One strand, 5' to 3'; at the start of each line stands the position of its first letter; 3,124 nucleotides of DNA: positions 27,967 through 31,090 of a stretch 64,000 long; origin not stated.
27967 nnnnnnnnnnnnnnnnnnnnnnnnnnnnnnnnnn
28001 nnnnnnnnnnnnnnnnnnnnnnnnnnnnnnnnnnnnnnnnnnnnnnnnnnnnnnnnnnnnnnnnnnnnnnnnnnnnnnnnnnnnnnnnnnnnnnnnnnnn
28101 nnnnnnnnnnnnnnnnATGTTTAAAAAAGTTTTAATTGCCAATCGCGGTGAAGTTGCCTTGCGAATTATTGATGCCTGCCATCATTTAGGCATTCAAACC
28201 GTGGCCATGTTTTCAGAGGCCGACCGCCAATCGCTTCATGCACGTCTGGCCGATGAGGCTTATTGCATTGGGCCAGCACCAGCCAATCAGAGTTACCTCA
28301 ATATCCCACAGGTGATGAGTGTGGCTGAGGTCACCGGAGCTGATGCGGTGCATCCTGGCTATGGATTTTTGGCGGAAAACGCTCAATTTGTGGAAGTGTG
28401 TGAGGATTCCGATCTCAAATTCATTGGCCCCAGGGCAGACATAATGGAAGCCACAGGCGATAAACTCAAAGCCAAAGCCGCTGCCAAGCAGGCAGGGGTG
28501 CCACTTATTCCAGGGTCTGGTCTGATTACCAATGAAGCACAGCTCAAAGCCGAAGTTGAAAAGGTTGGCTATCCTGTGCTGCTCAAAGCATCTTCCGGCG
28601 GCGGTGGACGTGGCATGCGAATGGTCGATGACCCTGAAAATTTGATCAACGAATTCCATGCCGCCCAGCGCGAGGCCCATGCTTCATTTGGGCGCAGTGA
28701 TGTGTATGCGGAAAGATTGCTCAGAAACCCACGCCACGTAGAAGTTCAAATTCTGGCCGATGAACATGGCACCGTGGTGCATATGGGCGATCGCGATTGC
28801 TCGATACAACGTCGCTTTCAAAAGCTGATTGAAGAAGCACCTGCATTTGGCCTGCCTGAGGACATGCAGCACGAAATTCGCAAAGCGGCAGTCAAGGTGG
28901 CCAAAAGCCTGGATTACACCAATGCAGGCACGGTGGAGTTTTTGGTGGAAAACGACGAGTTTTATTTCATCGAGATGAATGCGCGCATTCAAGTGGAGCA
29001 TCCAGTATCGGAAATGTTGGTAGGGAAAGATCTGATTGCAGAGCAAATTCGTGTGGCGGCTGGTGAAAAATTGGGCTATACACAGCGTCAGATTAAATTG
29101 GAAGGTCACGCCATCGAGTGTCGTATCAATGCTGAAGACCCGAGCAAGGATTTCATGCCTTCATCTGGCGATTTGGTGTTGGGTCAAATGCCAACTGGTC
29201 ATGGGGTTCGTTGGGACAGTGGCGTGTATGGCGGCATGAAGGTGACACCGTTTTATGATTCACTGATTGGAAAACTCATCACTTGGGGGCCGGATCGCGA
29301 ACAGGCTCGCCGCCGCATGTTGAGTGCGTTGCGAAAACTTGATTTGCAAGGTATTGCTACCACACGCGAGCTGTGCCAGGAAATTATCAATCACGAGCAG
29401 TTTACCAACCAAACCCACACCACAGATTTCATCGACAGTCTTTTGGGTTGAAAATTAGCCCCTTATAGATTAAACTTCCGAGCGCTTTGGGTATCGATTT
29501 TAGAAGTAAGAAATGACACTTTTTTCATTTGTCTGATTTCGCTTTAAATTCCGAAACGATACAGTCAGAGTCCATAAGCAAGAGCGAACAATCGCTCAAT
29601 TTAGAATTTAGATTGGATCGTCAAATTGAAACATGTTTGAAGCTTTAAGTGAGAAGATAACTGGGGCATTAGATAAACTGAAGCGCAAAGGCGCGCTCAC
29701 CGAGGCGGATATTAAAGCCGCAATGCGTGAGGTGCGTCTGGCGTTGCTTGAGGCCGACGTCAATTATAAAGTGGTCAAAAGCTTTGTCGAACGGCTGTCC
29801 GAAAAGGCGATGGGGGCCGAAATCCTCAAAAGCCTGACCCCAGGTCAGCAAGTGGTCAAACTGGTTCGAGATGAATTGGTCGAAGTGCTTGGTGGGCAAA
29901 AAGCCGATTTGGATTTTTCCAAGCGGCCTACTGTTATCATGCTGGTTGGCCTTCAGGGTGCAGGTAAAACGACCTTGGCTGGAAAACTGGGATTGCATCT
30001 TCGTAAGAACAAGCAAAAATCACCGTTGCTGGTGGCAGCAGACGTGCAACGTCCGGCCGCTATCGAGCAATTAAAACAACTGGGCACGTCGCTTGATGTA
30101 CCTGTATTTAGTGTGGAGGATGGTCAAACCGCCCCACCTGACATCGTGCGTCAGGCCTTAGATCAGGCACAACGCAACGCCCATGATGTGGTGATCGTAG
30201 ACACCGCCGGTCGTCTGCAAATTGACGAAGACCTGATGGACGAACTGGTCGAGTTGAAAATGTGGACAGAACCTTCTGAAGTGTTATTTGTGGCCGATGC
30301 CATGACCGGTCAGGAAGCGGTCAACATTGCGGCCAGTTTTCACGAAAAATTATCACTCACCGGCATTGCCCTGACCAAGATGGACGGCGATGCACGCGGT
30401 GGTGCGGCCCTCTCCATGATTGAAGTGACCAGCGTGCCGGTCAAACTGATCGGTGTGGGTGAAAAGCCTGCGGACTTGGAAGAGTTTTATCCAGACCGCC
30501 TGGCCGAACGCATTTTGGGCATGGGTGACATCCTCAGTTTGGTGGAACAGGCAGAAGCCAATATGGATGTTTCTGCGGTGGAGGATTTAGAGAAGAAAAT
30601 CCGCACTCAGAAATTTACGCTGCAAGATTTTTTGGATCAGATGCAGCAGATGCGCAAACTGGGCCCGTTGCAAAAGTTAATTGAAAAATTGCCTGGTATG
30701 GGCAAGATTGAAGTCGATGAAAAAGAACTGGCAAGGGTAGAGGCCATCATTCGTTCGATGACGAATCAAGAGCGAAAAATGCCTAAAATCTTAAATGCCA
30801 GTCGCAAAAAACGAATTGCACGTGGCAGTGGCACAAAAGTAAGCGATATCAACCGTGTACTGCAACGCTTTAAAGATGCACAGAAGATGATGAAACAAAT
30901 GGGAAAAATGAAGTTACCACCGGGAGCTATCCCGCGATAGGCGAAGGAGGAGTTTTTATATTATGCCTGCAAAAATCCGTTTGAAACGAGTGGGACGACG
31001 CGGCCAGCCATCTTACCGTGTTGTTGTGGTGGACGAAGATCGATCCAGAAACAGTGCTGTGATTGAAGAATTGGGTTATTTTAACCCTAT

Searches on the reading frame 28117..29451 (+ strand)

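Call 21: search_protein_families(library=pfam, proteins=[window:28117-29451:+], max_evalue=0.001)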
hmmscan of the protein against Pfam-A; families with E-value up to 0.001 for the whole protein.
window:28117-29451:+ (444 aa): 7 families
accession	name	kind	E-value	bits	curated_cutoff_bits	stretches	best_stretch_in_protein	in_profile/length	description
PF02786.22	CPSase_L_D2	-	1.9e-71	240.4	19.8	1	115-320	1-209/211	Carbamoyl-phosphate synthase L chain, ATP binding domain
PF00289.28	Biotin_carb_N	-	2.6e-46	157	25.5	1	1-110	1-110/110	Biotin carboxylase, N-terminal domain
PF02785.25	Biotin_carb_C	-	1.2e-37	128.8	32.4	1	334-440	1-107/108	Biotin carboxylase C-terminal domain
PF02222.28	ATP-grasp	-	1.9e-11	44.4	27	1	123-290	3-162/179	ATP-grasp domain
PF07478.18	Dala_Dala_lig_C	-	4.1e-09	36.7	24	1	135-289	14-174/204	D-ala D-ala ligase C-terminus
PF02655.19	ATP-grasp_3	-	1.9e-06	28.5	23.2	1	114-292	2-158/160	ATP-grasp domain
PF08443.16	RimK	-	2e-06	28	21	0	249-307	126-181/188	RimK-like ATP-grasp domain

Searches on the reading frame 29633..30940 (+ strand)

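Call 21: search_protein_families(library=pfam, proteins=[window:29633-30940:+], max_evalue=0.001)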
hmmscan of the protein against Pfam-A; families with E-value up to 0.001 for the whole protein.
window:29633-30940:+ (435 aa): 7 families
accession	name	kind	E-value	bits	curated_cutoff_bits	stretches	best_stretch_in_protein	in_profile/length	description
PF00448.28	SRP54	-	5.6e-71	238.7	22.7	1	99-296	1-196/196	SRP54-type protein, GTPase domain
PF02978.25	SRP_SPB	-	1.4e-34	118.8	27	1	327-420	1-91/91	Signal peptide binding domain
PF02881.24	SRP54_N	-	2e-21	76.4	22.4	1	5-82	1-75/75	SRP54-type protein, helical bundle domain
PF13401.12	AAA_22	-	4.8e-07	30.6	27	1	99-208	5-107/130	AAA domain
PF06414.18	Zeta_toxin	-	4.8e-05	23.3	22.3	1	94-142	12-57/199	Zeta toxin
PF13604.12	AAA_30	-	0.00044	20.5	27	0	98-223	17-125/191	AAA domain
PF13671.12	AAA_33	-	0.00054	20.7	27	0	101-191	1-78/143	AAA domain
